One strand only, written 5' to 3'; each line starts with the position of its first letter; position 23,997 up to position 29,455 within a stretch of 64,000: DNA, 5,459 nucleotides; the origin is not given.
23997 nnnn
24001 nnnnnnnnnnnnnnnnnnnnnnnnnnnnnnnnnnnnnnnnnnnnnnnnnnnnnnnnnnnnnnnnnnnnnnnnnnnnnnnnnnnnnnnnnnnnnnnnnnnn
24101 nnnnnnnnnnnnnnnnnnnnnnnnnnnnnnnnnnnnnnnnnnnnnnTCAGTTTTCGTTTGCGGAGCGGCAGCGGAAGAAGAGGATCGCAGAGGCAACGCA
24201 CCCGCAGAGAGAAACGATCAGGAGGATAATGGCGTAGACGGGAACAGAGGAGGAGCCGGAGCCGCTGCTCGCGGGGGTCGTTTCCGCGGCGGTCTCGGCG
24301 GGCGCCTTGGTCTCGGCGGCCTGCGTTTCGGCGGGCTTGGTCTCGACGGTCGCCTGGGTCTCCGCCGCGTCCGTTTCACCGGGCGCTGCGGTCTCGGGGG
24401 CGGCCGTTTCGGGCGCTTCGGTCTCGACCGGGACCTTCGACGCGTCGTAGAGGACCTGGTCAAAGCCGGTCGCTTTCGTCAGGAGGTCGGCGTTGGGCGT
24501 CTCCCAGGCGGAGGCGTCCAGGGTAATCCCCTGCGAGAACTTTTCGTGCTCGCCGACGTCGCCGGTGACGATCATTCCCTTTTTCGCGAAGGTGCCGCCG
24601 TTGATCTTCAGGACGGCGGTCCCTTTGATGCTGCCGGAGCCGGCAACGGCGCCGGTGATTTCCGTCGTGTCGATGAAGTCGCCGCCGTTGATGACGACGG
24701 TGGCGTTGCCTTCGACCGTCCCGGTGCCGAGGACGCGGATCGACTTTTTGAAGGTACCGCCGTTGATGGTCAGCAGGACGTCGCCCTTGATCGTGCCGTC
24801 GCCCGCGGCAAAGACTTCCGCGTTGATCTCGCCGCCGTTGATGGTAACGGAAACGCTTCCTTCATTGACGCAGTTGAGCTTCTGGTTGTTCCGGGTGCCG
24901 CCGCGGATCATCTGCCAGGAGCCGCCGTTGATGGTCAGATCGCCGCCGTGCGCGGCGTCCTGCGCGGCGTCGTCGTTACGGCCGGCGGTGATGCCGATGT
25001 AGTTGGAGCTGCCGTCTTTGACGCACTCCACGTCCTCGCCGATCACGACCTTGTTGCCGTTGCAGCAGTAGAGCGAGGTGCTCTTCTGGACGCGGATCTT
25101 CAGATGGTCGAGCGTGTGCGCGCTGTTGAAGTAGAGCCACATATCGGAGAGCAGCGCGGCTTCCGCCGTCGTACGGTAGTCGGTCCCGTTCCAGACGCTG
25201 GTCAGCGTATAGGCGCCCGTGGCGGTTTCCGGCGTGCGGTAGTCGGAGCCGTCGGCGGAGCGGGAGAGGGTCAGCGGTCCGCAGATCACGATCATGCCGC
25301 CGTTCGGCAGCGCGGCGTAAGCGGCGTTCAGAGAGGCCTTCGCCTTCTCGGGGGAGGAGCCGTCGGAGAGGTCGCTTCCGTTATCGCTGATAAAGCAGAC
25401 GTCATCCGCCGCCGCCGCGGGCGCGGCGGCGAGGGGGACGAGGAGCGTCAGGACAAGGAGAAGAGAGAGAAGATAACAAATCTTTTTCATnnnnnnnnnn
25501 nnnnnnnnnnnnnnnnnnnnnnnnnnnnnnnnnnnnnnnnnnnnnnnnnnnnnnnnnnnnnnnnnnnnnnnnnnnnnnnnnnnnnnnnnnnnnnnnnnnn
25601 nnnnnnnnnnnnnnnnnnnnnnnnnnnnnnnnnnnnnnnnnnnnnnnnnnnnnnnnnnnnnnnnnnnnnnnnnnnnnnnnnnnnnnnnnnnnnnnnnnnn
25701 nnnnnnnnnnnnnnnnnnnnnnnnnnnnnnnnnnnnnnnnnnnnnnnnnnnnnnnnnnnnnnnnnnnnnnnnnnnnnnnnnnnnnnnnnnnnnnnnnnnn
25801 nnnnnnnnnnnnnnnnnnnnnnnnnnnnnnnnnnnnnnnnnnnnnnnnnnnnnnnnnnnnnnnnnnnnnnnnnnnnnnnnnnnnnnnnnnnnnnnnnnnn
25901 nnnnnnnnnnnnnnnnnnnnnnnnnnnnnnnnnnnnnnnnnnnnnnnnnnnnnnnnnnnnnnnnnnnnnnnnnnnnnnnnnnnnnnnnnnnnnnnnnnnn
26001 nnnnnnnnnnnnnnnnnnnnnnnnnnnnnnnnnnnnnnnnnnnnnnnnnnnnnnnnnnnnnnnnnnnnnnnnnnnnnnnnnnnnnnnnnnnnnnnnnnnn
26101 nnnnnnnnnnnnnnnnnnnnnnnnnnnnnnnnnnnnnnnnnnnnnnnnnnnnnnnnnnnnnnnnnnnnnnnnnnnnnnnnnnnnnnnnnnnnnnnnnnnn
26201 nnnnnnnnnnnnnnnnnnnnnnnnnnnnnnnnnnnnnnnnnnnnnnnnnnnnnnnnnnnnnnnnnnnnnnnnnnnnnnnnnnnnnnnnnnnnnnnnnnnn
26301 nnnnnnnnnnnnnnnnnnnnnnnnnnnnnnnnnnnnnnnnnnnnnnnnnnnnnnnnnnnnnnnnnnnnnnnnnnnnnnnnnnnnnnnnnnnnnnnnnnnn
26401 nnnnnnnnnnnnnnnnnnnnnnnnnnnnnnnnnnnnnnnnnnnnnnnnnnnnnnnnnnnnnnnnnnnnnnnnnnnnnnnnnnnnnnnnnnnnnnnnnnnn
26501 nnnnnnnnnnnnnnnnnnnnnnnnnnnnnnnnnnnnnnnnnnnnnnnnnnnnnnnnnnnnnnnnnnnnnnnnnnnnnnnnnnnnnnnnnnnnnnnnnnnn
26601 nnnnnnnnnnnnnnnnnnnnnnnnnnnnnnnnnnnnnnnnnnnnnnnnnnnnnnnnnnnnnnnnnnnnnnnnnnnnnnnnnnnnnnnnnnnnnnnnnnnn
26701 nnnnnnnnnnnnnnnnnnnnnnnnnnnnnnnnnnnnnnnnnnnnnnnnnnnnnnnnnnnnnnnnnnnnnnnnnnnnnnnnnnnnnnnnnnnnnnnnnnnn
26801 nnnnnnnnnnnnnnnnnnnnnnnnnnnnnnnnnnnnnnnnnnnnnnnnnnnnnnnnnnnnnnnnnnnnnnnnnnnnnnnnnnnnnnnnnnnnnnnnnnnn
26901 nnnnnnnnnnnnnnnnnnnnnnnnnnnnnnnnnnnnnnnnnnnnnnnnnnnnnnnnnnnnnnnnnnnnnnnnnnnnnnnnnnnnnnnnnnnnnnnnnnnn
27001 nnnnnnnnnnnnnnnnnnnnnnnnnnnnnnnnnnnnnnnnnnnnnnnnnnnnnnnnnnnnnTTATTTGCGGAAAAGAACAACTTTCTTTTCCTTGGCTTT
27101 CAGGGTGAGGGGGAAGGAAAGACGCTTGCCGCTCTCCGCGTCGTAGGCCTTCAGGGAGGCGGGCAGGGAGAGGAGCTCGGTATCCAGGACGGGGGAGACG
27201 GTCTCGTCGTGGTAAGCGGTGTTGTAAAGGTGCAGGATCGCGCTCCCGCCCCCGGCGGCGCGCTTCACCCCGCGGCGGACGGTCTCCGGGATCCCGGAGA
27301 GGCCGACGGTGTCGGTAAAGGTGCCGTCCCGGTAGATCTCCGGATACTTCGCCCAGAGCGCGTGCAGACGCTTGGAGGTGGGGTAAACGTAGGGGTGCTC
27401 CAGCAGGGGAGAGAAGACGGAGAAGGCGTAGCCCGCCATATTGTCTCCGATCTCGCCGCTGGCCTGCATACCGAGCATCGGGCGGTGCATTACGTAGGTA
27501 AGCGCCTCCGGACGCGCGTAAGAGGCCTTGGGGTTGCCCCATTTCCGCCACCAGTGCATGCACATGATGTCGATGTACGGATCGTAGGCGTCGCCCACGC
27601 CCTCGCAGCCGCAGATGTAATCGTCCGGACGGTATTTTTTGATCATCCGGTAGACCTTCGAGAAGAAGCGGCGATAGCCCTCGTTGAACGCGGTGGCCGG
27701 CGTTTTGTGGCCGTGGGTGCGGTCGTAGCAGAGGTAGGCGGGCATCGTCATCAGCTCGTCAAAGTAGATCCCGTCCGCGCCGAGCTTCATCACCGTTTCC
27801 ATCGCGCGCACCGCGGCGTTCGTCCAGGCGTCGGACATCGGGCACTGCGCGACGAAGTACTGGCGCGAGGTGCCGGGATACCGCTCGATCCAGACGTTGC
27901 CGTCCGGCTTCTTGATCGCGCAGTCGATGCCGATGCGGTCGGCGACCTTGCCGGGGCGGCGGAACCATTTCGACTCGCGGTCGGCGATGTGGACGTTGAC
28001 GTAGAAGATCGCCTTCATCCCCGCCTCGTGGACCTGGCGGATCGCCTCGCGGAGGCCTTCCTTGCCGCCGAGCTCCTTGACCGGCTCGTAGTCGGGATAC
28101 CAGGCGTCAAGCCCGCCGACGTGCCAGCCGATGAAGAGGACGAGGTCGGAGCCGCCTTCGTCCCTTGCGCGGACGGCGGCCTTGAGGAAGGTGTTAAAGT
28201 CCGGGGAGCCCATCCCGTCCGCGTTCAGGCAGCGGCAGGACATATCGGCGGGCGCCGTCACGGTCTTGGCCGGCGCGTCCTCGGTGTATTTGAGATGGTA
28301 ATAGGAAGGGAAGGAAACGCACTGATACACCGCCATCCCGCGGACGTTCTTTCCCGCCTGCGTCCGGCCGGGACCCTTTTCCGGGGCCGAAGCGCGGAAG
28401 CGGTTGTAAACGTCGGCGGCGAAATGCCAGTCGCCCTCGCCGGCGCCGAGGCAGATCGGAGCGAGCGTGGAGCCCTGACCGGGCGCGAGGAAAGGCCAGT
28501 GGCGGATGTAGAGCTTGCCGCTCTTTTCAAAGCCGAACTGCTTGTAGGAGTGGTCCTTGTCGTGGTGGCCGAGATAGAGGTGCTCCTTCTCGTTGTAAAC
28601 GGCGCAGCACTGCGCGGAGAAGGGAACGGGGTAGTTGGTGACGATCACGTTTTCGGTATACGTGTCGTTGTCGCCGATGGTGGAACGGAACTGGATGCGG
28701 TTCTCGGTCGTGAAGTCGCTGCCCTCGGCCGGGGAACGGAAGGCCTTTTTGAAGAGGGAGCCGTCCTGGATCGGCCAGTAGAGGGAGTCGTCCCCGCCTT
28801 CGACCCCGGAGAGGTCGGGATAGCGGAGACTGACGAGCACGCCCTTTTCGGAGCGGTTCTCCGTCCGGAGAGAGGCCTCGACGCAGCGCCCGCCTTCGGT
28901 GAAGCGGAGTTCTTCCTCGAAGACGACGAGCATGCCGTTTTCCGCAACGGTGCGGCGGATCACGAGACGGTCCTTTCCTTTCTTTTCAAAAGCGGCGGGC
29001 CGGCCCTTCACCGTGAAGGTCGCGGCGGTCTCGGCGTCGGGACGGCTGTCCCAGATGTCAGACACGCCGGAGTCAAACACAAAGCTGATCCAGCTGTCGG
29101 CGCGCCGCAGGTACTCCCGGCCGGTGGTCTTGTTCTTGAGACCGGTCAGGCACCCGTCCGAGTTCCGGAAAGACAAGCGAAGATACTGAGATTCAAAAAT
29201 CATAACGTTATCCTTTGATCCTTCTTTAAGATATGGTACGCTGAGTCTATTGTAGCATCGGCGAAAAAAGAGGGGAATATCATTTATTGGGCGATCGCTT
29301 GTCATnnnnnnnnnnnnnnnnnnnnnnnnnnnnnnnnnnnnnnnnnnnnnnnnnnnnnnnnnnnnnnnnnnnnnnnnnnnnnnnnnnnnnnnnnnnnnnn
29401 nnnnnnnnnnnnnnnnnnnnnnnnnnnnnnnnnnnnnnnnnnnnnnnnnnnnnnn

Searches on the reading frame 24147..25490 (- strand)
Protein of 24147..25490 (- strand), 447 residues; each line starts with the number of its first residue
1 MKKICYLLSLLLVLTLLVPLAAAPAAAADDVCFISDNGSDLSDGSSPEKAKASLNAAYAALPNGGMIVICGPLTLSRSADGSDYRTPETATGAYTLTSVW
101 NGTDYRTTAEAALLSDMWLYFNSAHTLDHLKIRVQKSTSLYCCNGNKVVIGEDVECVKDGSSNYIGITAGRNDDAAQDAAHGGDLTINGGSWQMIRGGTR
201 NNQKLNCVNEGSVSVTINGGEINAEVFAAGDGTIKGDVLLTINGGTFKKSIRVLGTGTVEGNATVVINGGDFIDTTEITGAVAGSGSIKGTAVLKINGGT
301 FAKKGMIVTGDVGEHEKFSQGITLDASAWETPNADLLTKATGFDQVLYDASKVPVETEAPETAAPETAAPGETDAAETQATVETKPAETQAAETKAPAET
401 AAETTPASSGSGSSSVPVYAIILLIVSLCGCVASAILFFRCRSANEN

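Call 3: search_protein_families(library=pfam, proteins=[window:24147-25490:-], max_evalue=0.01)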
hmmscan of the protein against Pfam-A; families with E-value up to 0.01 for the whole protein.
window:24147-25490:- (447 aa): 0 families

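Call 44: search_protein_families(library=ncbifam, proteins=[window:24147-25490:-], max_evalue=0.001)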
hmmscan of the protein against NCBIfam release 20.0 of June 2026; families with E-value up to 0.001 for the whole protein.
window:24147-25490:- (447 aa): 0 families

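Call 75: find_homologous_proteins(query=window:24147-25490:-, max_evalue=0.00001)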
Query window:24147-25490:- (447 aa): 25 proteins with E <= 0.00001 among 8000 candidates.
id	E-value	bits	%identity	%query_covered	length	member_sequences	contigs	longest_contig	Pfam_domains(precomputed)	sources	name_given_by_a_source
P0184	3.6e-289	977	100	100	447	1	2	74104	-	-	-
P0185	7.9e-266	900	93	100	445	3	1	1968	-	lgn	-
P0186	1.5e-220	751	77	95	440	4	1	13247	-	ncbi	-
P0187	2.8e-195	668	71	100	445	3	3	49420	-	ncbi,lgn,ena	-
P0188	6.6e-185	633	66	93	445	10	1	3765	-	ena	-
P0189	2.6e-96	342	48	77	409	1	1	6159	-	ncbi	-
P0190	5.9e-95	337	46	83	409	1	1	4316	-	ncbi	-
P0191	1.6e-87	313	47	81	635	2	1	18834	-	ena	-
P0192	3.6e-87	311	50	69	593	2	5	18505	-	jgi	-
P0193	2.2e-86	309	47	82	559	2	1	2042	-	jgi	-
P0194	3.7e-81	292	49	76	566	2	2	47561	PF00756.27,PF00326.28,PF01738.25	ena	-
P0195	1.9e-41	161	34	90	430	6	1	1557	-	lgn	-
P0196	1.6e-38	151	35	90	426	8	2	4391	-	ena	-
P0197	1.4e-37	148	31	89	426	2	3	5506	-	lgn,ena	-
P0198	4.5e-24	104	35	54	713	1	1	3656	PF04616.21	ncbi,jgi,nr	ncbi:MAG: family 43 glycosylhydrolase [Opitutaceae bacterium]|jgi:GH43 family beta-xylosidase|nr:fam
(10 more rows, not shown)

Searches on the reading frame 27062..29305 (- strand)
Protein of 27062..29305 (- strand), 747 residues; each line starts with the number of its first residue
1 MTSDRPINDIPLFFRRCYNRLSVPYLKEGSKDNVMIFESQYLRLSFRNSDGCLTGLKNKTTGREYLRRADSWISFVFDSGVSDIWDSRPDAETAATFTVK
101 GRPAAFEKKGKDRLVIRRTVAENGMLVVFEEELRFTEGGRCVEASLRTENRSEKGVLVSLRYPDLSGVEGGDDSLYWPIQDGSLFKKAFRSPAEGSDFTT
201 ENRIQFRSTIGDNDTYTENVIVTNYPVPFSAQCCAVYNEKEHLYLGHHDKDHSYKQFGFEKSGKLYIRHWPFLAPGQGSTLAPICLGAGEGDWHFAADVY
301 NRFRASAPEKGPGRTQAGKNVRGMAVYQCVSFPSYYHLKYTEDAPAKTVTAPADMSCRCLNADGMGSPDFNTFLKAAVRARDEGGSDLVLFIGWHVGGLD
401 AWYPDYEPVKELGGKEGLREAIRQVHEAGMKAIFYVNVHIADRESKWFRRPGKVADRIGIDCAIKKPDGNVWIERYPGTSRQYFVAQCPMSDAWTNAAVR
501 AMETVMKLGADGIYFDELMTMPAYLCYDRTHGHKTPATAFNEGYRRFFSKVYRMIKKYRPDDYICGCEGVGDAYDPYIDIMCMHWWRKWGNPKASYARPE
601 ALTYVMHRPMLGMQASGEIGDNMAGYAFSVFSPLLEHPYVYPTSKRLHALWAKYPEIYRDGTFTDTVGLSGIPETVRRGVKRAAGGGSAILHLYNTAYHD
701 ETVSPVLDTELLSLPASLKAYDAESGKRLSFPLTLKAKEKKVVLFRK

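Call 12: search_protein_families(library=pfam, proteins=[window:27062-29305:-], max_evalue=0.001)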
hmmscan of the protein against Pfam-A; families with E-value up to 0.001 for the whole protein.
window:27062-29305:- (747 aa): 3 families
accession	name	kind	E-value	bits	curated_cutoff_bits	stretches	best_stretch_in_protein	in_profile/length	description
PF19773.5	DUF6259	-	1.3e-29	103.7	28.7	1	286-586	9-268/300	Domain of unknown function (DUF6259)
PF18952.6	DUF5696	-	1.4e-06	27.6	25.6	1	391-518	288-411/612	Family of unknown function (DUF5696)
PF13199.12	Glyco_hydro_66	-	0.00025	20.2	23.7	1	417-554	163-289/546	Glycosyl hydrolase family 66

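Call 44: search_protein_families(library=ncbifam, proteins=[window:27062-29305:-], max_evalue=0.001)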
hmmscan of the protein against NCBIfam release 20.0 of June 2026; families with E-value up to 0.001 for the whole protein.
window:27062-29305:- (747 aa): 0 families
